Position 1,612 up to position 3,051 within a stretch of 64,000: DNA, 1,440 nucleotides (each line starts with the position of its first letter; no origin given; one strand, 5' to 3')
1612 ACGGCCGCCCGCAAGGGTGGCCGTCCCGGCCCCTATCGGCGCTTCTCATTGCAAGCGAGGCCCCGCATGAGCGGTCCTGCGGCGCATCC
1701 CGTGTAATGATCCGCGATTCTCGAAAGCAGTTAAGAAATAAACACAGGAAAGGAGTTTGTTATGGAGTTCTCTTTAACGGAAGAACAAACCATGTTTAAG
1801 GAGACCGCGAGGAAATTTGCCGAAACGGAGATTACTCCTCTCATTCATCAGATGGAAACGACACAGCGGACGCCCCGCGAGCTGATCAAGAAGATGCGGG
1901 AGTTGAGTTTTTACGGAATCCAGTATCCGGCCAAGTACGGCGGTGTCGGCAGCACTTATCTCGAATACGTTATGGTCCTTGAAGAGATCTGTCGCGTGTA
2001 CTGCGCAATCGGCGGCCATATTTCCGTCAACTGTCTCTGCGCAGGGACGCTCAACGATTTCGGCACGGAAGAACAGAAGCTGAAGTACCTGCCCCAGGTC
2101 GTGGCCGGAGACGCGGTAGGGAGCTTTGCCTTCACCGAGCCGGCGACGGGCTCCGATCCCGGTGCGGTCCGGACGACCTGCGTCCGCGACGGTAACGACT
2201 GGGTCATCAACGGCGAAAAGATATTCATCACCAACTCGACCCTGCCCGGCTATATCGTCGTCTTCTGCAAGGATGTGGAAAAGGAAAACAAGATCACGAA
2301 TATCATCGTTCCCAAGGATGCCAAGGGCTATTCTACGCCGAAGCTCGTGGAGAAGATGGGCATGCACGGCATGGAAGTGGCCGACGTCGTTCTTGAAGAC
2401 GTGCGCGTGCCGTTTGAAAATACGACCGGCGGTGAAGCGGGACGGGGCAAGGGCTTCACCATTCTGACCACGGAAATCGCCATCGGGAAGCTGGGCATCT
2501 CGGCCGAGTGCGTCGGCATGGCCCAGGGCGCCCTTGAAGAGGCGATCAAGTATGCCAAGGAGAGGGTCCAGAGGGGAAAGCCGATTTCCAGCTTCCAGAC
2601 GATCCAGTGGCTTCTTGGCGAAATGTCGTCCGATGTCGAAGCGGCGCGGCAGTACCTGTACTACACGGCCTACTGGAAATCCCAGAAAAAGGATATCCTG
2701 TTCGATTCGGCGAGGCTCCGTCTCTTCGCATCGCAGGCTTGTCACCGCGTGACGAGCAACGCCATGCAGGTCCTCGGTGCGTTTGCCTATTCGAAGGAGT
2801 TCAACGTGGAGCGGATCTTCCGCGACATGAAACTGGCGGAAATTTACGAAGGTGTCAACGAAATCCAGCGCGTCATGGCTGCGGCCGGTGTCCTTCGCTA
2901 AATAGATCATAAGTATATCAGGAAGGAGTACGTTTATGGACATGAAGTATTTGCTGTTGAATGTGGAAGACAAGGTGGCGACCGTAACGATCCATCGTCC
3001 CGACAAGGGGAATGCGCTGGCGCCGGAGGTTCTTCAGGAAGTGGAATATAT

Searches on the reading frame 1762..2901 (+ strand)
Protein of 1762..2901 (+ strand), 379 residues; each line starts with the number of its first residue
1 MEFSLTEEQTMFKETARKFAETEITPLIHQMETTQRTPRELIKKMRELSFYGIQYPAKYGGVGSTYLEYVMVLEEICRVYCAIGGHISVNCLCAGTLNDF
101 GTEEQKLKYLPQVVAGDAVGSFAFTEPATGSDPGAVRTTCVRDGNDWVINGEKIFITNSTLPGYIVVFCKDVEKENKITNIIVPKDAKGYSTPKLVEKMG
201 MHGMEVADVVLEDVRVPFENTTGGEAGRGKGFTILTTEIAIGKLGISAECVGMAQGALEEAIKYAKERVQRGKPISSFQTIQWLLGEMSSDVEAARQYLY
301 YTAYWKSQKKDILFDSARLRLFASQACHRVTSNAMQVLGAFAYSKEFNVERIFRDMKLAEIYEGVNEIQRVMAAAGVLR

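Call 28: search_protein_families(library=pfam, proteins=[window:1762-2901:+], max_evalue=0.0001)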
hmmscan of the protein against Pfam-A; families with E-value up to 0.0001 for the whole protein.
window:1762-2901:+ (379 aa): 4 families
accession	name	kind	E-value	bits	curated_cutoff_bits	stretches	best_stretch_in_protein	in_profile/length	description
PF00441.29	Acyl-CoA_dh_1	-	4.5e-36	124.7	22.4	1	229-377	1-149/150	Acyl-CoA dehydrogenase, C-terminal domain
PF02771.21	Acyl-CoA_dh_N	-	8.2e-34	116.8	22.9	1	6-117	1-113/113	Acyl-CoA dehydrogenase, N-terminal domain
PF02770.24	Acyl-CoA_dh_M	-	1.6e-23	83.1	33.3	1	121-214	1-97/97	Acyl-CoA dehydrogenase, middle domain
PF08028.16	Acyl-CoA_dh_2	-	1.5e-22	80.8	22.7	1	244-366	1-133/134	Acyl-CoA dehydrogenase, C-terminal domain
